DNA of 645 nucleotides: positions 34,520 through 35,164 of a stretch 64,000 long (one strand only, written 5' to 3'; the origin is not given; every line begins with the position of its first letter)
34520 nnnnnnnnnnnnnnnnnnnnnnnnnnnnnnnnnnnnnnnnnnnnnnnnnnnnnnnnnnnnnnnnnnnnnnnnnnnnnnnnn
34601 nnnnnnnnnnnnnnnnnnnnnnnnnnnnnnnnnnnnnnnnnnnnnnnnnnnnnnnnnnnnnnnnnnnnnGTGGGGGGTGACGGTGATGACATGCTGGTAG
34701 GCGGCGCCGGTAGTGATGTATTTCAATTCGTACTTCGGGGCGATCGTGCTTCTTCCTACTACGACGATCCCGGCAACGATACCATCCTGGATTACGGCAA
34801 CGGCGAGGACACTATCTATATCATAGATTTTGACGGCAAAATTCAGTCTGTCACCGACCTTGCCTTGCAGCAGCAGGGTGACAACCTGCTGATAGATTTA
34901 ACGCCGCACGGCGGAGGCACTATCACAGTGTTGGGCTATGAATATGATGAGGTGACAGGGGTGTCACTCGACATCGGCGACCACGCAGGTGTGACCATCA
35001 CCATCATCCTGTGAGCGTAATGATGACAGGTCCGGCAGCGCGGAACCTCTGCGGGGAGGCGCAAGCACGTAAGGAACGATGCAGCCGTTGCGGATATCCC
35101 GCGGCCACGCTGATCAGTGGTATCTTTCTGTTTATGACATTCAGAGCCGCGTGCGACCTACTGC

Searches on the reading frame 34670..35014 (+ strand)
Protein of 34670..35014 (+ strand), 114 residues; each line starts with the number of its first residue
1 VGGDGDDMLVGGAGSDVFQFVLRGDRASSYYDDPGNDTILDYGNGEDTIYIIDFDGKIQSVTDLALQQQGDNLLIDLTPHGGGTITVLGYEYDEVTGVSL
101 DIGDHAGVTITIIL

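Call 16: search_protein_families(library=pfam, proteins=[window:34670-35014:+], max_evalue=0.001)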
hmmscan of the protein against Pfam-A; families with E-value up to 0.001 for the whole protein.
window:34670-35014:+ (114 aa): 1 family
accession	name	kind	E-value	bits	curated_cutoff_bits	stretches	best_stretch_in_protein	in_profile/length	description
PF08548.17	Peptidase_M10_C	-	0.0002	21.6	20.7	1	1-61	85-142/193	Peptidase M10 serralysin C terminal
